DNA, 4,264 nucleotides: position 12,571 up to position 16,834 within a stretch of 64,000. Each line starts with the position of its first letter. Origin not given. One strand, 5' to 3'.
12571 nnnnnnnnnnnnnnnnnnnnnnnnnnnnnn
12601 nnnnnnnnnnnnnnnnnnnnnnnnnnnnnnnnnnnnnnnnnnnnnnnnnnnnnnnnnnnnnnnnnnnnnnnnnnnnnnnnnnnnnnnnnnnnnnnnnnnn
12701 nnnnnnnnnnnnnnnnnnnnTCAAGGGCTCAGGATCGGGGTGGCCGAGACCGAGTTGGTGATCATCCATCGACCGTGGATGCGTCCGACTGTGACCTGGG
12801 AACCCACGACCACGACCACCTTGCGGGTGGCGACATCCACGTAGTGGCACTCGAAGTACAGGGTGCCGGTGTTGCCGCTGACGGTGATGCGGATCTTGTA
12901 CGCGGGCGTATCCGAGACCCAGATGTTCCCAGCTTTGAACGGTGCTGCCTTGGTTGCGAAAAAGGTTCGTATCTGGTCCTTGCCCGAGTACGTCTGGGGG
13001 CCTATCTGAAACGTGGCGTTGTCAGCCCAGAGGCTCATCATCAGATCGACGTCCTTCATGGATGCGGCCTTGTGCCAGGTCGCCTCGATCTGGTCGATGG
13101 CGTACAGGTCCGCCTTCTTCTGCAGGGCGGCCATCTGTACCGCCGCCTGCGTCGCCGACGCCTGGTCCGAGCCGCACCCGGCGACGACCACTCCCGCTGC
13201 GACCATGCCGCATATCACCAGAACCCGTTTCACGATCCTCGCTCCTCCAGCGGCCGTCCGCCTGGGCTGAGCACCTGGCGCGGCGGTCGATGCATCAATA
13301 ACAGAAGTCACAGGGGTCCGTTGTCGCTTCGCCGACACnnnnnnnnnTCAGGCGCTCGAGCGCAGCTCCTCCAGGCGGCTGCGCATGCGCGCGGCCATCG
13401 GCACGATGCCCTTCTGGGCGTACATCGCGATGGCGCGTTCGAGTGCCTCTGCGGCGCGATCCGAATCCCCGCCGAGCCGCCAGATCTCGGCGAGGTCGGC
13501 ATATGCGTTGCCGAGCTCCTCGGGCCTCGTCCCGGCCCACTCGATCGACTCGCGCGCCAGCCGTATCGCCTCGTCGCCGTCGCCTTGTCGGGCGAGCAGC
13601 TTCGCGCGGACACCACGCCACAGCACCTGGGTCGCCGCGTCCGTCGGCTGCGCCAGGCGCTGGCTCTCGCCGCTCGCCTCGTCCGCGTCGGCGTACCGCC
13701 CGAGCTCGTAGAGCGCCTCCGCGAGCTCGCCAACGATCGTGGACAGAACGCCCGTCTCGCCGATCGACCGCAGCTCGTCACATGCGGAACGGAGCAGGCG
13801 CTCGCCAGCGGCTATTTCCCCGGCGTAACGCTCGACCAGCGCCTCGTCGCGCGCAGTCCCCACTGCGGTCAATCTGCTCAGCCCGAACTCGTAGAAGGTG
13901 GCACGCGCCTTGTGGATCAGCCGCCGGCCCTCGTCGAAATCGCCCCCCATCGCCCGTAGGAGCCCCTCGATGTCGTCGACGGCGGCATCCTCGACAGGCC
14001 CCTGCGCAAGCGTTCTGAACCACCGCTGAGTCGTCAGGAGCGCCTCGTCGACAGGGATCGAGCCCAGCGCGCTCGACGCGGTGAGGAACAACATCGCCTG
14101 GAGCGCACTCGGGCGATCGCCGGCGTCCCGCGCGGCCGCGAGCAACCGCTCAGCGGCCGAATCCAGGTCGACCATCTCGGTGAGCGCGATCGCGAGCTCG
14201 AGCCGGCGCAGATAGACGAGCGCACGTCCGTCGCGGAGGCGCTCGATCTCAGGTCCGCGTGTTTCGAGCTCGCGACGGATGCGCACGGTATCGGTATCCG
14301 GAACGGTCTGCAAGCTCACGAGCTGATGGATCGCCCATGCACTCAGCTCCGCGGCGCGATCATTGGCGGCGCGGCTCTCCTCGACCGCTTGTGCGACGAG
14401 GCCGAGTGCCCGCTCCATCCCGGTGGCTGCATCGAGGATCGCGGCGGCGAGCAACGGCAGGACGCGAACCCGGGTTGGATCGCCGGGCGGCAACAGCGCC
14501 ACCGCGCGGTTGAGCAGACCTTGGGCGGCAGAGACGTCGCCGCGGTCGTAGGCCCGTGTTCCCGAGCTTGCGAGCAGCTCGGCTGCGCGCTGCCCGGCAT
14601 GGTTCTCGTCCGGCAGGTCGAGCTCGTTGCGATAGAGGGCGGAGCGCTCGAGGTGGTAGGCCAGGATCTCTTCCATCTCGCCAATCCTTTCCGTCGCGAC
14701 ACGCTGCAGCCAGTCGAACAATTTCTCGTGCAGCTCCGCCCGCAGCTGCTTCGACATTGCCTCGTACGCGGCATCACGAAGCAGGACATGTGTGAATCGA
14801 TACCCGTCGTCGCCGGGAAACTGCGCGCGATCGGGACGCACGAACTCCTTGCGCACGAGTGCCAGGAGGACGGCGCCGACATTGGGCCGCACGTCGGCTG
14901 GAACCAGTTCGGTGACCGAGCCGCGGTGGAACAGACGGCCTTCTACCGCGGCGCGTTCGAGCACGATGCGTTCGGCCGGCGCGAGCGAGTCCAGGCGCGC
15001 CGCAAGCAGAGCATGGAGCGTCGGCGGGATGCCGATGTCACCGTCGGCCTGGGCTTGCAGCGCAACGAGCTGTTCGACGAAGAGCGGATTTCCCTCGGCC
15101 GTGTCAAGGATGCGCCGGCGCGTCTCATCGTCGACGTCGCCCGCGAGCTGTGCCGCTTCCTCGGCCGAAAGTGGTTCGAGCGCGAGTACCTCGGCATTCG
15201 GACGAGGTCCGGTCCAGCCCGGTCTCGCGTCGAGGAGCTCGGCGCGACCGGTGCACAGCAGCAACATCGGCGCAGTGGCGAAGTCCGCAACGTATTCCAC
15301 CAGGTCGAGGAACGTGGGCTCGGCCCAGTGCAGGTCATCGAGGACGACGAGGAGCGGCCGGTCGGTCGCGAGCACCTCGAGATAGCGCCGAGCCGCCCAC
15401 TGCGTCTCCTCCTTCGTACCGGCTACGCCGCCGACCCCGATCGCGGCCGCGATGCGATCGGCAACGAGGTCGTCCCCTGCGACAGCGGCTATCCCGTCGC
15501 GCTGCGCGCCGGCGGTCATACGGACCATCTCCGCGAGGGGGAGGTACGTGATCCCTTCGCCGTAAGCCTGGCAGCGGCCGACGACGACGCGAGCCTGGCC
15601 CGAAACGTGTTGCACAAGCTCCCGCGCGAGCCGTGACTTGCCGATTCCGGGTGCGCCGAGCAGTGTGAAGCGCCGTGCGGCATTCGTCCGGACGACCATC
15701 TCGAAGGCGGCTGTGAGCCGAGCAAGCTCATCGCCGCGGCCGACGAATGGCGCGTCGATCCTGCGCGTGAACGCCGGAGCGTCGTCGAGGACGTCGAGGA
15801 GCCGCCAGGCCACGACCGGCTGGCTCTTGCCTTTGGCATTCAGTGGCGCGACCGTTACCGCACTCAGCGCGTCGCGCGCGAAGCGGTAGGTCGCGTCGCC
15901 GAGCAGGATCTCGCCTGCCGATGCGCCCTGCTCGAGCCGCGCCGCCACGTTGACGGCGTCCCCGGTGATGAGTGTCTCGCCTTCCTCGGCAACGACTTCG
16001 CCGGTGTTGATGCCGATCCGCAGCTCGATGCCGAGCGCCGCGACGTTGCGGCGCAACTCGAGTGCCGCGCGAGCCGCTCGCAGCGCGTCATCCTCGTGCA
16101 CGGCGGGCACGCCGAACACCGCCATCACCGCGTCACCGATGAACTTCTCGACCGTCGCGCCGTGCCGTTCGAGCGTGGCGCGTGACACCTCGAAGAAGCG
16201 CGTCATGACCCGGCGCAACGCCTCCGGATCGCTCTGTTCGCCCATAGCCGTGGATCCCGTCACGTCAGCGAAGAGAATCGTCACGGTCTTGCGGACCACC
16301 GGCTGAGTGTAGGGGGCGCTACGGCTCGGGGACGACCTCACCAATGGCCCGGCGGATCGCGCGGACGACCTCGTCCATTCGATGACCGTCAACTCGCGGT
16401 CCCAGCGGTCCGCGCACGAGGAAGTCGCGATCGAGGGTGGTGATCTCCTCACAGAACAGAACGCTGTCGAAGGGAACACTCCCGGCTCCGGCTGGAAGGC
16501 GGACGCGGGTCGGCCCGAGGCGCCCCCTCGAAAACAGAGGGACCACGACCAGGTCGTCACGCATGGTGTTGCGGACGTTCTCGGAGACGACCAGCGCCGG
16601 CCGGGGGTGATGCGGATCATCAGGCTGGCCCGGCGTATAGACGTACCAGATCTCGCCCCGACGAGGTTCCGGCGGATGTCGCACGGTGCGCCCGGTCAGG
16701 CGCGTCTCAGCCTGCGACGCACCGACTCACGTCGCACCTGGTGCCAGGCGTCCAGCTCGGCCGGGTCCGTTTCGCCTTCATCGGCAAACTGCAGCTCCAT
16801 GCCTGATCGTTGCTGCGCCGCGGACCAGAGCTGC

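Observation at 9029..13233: Two-component system hard-wired to a cyclic-nucleotide cyclase: lipoprotein-HK-RR-(REC-cyclase) operon with start/stop overlaps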

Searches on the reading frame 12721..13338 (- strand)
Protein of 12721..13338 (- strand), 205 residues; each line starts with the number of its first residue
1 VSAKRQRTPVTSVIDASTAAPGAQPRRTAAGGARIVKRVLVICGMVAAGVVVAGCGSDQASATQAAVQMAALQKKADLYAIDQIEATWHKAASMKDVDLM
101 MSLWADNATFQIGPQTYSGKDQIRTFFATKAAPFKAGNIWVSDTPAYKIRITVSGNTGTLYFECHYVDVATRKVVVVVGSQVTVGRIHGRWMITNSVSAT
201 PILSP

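Call 3: search_protein_families(library=pfam, proteins=[window:12721-13338:-], max_evalue=0.01)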
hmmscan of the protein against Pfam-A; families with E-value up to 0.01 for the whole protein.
window:12721-13338:- (205 aa): 4 families
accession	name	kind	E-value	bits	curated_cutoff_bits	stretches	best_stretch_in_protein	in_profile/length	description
PF13577.12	SnoaL_4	-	4.5e-08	33.6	24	1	77-195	5-124/126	SnoaL-like domain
PF12680.13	SnoaL_2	-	8.3e-07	30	27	1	88-181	4-91/102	SnoaL-like domain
PF13474.12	SnoaL_3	-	1.5e-05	25.7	22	1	82-146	2-68/121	SnoaL-like domain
PF14534.12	DUF4440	-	0.0026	18.6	25.2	1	81-165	1-78/107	Domain of unknown function (DUF4440)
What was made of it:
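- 12721..13233 (-): Secreted NTF2/SnoaL-like lipoprotein of 170 aa with lipobox Cys20; candidate co-sensor of the kinase. Pfam SnoaL_4 at 4.5e-08 and SnoaL_2 at 8e-07 (call 3).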

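Call 43: search_protein_families(library=ncbifam, proteins=[window:12721-13233:-], max_evalue=0.00001)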
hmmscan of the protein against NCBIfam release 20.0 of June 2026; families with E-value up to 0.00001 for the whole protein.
window:12721-13233:- (170 aa): 0 families

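Call 56: find_homologous_proteins(query=window:12721-13233:-, max_evalue=0.00001)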
Query window:12721-13233:- (170 aa): 1797 proteins with E <= 0.00001 among 1906 candidates; the best 120 are listed.
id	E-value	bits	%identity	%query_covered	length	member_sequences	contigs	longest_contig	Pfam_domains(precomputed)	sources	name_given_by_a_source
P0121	2.2e-106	371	99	100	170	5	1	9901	PF12680.14,PF13474.13,PF13577.13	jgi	-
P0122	3.4e-87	308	82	100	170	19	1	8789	PF12680.14,PF13577.13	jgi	jgi:ketosteroid isomerase-like protein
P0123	7.0e-85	301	81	99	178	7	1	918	PF12680.14,PF13474.13,PF13577.13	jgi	jgi:ketosteroid isomerase-like protein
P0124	4.0e-84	298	78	100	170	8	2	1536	PF12680.14,PF13577.13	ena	-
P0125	3.7e-83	295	78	100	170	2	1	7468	PF13577.13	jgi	jgi:ketosteroid isomerase-like protein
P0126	3.7e-81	289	77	100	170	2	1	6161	PF12680.14,PF13577.13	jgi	jgi:ketosteroid isomerase-like protein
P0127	9.0e-81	287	77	100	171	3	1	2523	PF12680.14,PF13577.13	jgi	jgi:ketosteroid isomerase-like protein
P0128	3.4e-80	285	76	100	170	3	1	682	PF12680.14,PF13577.13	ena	-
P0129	5.8e-79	281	78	100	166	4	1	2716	PF12680.14,PF13577.13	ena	-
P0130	1.3e-77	277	75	100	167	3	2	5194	PF13577.13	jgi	jgi:SnoaL-like domain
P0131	2.6e-77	276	79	92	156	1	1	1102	PF12680.14,PF13577.13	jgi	jgi:ketosteroid isomerase-like protein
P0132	2.4e-75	270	81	92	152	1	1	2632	PF12680.14,PF13577.13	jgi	jgi:ketosteroid isomerase-like protein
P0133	1.4e-74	267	72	100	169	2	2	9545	PF13474.13,PF13577.13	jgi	jgi:ketosteroid isomerase-like protein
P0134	5.5e-73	262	70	100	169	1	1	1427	PF12680.14,PF13474.13,PF13577.13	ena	-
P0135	9.0e-73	261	69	100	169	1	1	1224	PF12680.14,PF13474.13,PF13577.13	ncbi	-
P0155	1.2e-64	235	64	100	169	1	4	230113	PF12680.14,PF13474.13,PF13577.13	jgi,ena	jgi:ketosteroid isomerase-like protein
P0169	2.9e-62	227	62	100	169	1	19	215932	PF13577.13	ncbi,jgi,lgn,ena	jgi:hypothetical protein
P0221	4.1e-59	217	62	99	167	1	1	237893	PF12680.14,PF13474.13,PF13577.13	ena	-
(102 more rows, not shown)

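Call 57: find_encoding_contigs(protein=P0155, flank=5000, max_places=1)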
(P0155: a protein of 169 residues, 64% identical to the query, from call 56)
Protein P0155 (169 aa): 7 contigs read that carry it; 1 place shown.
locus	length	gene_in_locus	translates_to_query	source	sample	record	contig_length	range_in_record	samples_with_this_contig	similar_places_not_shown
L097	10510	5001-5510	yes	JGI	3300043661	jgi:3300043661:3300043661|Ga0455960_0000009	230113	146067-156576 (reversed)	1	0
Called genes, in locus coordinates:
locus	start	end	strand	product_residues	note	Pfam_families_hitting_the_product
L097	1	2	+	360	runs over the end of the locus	PF01075:Glyco_transf_9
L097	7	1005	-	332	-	PF06723:MreB_Mbl, PF00012:HSP70 (weak)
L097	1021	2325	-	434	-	PF00275:EPSP_synthase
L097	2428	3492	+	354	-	PF01791:DeoC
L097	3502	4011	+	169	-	PF05163:DinB, PF04978:MST, PF12867:DinB_2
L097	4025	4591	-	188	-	-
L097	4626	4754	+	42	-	-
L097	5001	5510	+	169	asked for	PF13577:SnoaL_4, PF13474:SnoaL_3 (weak), PF12680:SnoaL_2 (weak)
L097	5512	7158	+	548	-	PF12729:4HB_MCP_1 (faint), PF00672:HAMP, PF00512:HisKA, PF02518:HATPase_c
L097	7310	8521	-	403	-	PF02771:Acyl-CoA_dh_N, PF02770:Acyl-CoA_dh_M, PF00441:Acyl-CoA_dh_1, PF08028:Acyl-CoA_dh_2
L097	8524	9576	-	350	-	PF01636:APH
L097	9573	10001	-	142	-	PF02823:ATP-synt_DE_N, PF00401:ATP-synt_DE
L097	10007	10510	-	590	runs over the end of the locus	PF02874:ATP-synt_ab_N, PF00006:ATP-synt_ab, PF22919:ATP-synt_VA_C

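Call 58: find_encoding_contigs(protein=P0169, flank=5000, max_places=1)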
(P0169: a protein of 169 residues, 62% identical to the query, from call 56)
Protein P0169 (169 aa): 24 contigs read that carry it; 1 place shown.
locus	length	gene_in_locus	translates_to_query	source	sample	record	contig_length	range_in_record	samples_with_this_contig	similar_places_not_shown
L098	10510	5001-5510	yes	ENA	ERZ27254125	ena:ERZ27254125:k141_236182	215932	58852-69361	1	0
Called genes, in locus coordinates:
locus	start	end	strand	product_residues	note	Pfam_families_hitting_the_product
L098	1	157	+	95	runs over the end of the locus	-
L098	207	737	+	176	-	PF13463:HTH_27 (faint), PF01047:MarR, PF12802:MarR_2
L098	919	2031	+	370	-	PF02720:DUF222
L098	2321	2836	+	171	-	PF13302:Acetyltransf_3, PF00583:Acetyltransf_1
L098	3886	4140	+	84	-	PF04978:MST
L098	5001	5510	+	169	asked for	PF13577:SnoaL_4 (weak)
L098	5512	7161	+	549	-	PF12729:4HB_MCP_1 (faint), PF00672:HAMP, PF00512:HisKA, PF02518:HATPase_c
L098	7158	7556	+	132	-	PF00072:Response_reg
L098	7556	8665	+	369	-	PF00072:Response_reg, PF00211:Guanylate_cyc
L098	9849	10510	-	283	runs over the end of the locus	PF04444:Dioxygenase_N, PF00775:Dioxygenase_C, PF13620:CarboxypepD_reg (weak)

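Call 59: find_encoding_contigs(protein=P0221, flank=5000, max_places=1)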
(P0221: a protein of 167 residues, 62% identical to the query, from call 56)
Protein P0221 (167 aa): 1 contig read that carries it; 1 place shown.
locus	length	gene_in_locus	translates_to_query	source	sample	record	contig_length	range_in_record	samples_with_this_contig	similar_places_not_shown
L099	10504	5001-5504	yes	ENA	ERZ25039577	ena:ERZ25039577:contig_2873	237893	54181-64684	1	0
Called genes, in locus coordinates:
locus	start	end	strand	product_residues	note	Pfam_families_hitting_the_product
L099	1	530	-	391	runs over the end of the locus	PF00108:Thiolase_N, PF02803:Thiolase_C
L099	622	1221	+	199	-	PF00117:GATase, PF07722:Peptidase_C26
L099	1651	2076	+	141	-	-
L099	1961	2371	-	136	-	PF12844:HTH_19 (weak), PF13560:HTH_31, PF01381:HTH_3, PF13443:HTH_26 (weak)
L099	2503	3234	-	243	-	PF00107:ADH_zinc_N, PF13602:ADH_zinc_N_2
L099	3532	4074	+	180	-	PF02622:DUF179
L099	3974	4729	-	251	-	-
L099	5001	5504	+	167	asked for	PF13577:SnoaL_4, PF13474:SnoaL_3 (weak), PF12680:SnoaL_2 (weak)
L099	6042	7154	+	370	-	PF00672:HAMP, PF07730:HisKA_3, PF02518:HATPase_c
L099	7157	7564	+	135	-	PF00072:Response_reg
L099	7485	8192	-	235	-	PF00072:Response_reg, PF00196:GerE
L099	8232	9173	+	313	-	PF01619:Pro_dh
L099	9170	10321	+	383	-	PF00890:FAD_binding_2 (weak), PF01266:DAO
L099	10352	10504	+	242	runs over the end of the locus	PF00535:Glycos_transf_2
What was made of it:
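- Lipoprotein-kinase pairing is conserved when searched from the lipoprotein side (calls 57-59).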

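Call 67: predict_structure(alignment_id=A2)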
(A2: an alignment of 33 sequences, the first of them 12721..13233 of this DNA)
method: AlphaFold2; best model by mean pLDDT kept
length: 170 residues; sequences in the alignment: 33
mean_pLDDT: 84.7   pTM: 0.76
mean pLDDT of the five models: 84.7, 81.6, 80.7, 79.0, 78.4
residues with pLDDT >= 90: 112; 70-90: 25; 50-70: 9; < 50: 24
segments of 3 or more residues with pLDDT < 50: 1-21, 168-170
pLDDT, mean of each block of 10 residues (from residue 1): 42 44 68 93 97 94 98 95 98 92 86 87 95 91 94 98 68
secondary structure, 60 per line:
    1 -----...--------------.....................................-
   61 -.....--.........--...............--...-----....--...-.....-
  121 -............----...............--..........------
elements in order: H23-59 H62-66 E69-77 E80-83 H84-94 E105-108 E115-119 E122-133 E138-152 E155-164
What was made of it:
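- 12721..13233 (-): The AF2 model has pLDDT 84.7 and an alpha+beta cone fold (call 67).
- On NTF2-like / SnoaL superfamily: The AF2 core has pLDDT >90 (call 67).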

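Call 70: fold_search(model_id=the predicted structure, library=pdb)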
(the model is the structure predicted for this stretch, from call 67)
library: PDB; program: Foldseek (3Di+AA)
matches with E <= 10: 1342; with E <= 0.001: 733
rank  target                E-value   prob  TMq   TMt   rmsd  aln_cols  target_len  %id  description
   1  4ovm_C                3.2e-10  1.00  0.61  0.78   2.9       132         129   19  Crystal structure of SgcJ protein from Streptomyces carzinostaticus (released 2013-12-25)
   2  4ovm_D                4.7e-10  1.00  0.60  0.79   2.7       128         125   20  Crystal structure of SgcJ protein from Streptomyces carzinostaticus (released 2013-12-25)
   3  4ovm_B                7.2e-10  1.00  0.57  0.74   3.5       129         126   19  Crystal structure of SgcJ protein from Streptomyces carzinostaticus (released 2013-12-25)
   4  4ovm_E                7.7e-10  1.00  0.59  0.77   3.0       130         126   19  Crystal structure of SgcJ protein from Streptomyces carzinostaticus (released 2013-12-25)
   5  2rfr                  1.3e-09  1.00  0.68  0.75   2.9       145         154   17  Crystal structure of an ntf2-like protein with a cystatin-like fold (saro_3722) from novosphingobium aromaticivorans dsm (released 2007-10-16)
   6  4ovm_J                1.7e-09  1.00  0.58  0.77   2.9       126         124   18  Crystal structure of SgcJ protein from Streptomyces carzinostaticus (released 2013-12-25)
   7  4ovm_A                1.8e-09  1.00  0.60  0.77   2.9       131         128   20  Crystal structure of SgcJ protein from Streptomyces carzinostaticus (released 2013-12-25)
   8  2rgq_A                2.1e-09  1.00  0.65  0.81   2.5       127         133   15  Crystal structure of a protein of unknown function with a cystatin-like fold (npun_r3134) from nostoc punctiforme pcc  (released 2007-10-16)
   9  2rgq_B                5.2e-09  1.00  0.63  0.78   2.9       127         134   16  Crystal structure of a protein of unknown function with a cystatin-like fold (npun_r3134) from nostoc punctiforme pcc  (released 2007-10-16)
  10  3f7s                  5.2e-09  1.00  0.64  0.76   2.4       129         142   14  CRYSTAL STRUCTURE OF A NTF2-LIKE PROTEIN OF UNKNOWN FUNCTION (PP_4556) FROM PSEUDOMONAS PUTIDA KT2440 AT 2.11 A RESOLUTI (released 2008-11-25)
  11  4i4k_B                5.6e-09  1.00  0.62  0.78   2.8       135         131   18  Streptomyces globisporus C-1027 9-membered enediyne conserved protein SgcE6 (released 2012-12-12)
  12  3cnx_C                8.1e-09  1.00  0.59  0.66   4.1       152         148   12  CRYSTAL STRUCTURE OF A PUTATIVE DEHYDRATASE FROM THE NTF2-LIKE FAMILY (SAV_4671) FROM STREPTOMYCES AVERMITILIS AT 2.10 (released 2008-04-08)
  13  3cnx_A                9.2e-09  1.00  0.60  0.72   3.1       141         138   14  CRYSTAL STRUCTURE OF A PUTATIVE DEHYDRATASE FROM THE NTF2-LIKE FAMILY (SAV_4671) FROM STREPTOMYCES AVERMITILIS AT 2.10 (released 2008-04-08)
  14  4ovm_G                9.7e-09  1.00  0.58  0.79   2.7       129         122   18  Crystal structure of SgcJ protein from Streptomyces carzinostaticus (released 2013-12-25)
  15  8t6n_E                1.2e-08  1.00  0.60  0.65   5.0       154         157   15  Crystal structure of T33-27.1: Deep-learning sequence design of co-assembling tetrahedron protein nanoparticles (released 2024-04-24)
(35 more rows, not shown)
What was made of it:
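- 12721..13233 (-): Best Foldseek matches are NTF2-like proteins such as SgcJ at E 3e-10 (call 70).
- On NTF2-like / SnoaL superfamily: Foldseek probability is 1.00 to SgcJ, LinA and other NTF2-like structures (call 70).
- Closest known: Lipoprotein-assisted sensor kinases. Different: The fold differs (NTF2/SnoaL-like cone; calls 3, 67, 70).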

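Call 73: search_protein_families(library=padloc, proteins=[window:12721-13233:-], max_evalue=0.001)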
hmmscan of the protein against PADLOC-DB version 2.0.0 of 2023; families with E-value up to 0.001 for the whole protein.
window:12721-13233:- (170 aa): 0 families

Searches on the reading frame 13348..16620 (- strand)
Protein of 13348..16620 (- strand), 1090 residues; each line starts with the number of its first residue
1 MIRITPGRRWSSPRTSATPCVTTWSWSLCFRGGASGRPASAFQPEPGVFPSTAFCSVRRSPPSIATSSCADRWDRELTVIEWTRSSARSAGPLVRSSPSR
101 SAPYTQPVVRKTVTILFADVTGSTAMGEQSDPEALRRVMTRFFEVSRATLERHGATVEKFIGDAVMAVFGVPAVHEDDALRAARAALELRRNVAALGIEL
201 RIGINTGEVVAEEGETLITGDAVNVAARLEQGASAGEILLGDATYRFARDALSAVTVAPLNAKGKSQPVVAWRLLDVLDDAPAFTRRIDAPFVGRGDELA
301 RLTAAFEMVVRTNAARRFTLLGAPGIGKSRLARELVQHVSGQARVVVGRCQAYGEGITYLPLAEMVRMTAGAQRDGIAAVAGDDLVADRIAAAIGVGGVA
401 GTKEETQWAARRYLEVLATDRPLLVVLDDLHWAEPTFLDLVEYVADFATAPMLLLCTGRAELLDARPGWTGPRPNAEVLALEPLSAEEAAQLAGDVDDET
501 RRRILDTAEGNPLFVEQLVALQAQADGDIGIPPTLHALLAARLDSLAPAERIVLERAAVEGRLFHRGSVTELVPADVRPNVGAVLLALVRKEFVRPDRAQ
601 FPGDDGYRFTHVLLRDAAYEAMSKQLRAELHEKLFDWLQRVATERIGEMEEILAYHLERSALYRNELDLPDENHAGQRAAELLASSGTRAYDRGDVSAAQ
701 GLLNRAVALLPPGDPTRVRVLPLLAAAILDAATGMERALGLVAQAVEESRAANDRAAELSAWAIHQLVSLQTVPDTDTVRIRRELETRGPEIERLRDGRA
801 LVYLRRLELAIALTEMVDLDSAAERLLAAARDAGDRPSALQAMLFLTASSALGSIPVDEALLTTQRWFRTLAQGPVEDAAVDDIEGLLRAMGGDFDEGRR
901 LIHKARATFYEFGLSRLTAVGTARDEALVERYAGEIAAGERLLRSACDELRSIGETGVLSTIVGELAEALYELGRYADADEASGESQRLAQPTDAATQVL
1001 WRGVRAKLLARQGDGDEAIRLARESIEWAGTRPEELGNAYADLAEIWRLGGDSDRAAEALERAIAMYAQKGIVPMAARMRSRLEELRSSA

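Call 3: search_protein_families(library=pfam, proteins=[window:13348-16620:-], max_evalue=0.01)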
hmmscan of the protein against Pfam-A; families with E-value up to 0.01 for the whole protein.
window:13348-16620:- (1090 aa): 6 families
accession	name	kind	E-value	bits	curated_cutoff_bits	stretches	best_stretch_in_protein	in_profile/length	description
PF13191.12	AAA_16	-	2.5e-22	80.6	32.6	1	291-450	1-161/167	AAA ATPase domain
PF00211.25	Guanylate_cyc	-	1.9e-19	70.4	21.9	1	111-265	7-173/183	Adenylate and Guanylate cyclase catalytic domain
PF13424.12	TPR_12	-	6.6e-07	29.9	30.1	2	1005-1068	9-76/77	Tetratricopeptide repeat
PF13401.12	AAA_22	-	0.00046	21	27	1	319-446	9-109/130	AAA domain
PF14938.12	SNAP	-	0.008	16.1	25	0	1032-1086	70-123/282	Soluble NSF attachment protein, SNAP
PF07719.23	TPR_2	-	0.0088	16.5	27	0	1039-1066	3-30/34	Tetratricopeptide repeat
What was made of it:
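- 13348..16620 (-): Upstream neighbour: STAND-type cyclase (cyclase, AAA_16, TPR) with the canonical Lys; a recurrent neighbour in close relatives and probably a separate transcription unit. Pfam Guanylate_cyc 1.9e-19, AAA_16 2.5e-22 and TPR_12 (call 3).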

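Call 43: search_protein_families(library=ncbifam, proteins=[window:13348-16620:-], max_evalue=0.00001)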
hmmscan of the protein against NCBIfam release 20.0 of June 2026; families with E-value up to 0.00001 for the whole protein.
window:13348-16620:- (1090 aa): 2 families
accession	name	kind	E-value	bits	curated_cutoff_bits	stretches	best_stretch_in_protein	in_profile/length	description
TIGR03903.1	TOMM_kin_cyc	equivalog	2.2e-48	164.9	705.75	1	105-668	280-892/1267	TOMM system kinase/cyclase fusion protein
NF058673.1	LipAdnlyCyLipJMY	equivalog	6.2e-11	41.7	800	1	110-241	293-415/449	bifunctional lipase/adenylate cyclase LipJ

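Call 73: search_protein_families(library=padloc, proteins=[window:13348-16620:-], max_evalue=0.001)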
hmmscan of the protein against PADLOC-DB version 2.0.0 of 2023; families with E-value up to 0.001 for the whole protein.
window:13348-16620:- (1090 aa): 6 families
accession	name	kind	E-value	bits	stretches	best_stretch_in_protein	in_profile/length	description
PDLC00734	PycC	-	6e-16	56.5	1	106-261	183-358/374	Pycsar cyclase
PDLC02367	PycC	-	4.9e-12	43.8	1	112-246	43-190/226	-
PDLC00766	PycC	-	6.8e-09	33.5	1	112-194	43-121/232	Pycsar cyclase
PDLC02370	PycC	-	1.8e-07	28.8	1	114-185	83-154/340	-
PDLC02369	PycC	-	1.5e-05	22.7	1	111-248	45-191/248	-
PDLC00764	PycC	-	7.5e-05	19.8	1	111-183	93-165/449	Pycsar cyclase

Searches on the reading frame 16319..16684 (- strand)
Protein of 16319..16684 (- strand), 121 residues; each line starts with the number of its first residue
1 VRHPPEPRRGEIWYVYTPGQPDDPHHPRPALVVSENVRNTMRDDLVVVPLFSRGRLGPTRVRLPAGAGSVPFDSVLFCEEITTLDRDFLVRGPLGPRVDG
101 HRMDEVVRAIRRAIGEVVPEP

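Call 37: search_protein_families(library=pfam, proteins=[window:16319-16684:-], max_evalue=0.001)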
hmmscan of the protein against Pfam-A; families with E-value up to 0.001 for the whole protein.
window:16319-16684:- (121 aa): 1 family
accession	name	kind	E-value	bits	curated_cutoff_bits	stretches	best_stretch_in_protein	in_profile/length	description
PF02452.23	PemK_toxin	-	1.5e-15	57.8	23.1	1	8-113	1-108/109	PemK-like, MazF-like toxin of type II toxin-antitoxin system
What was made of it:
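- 13348..16620 (-): The 5' end of the listed ORF overlaps a PemK toxin ORF (call 37), so the true start is probably downstream of 16319.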
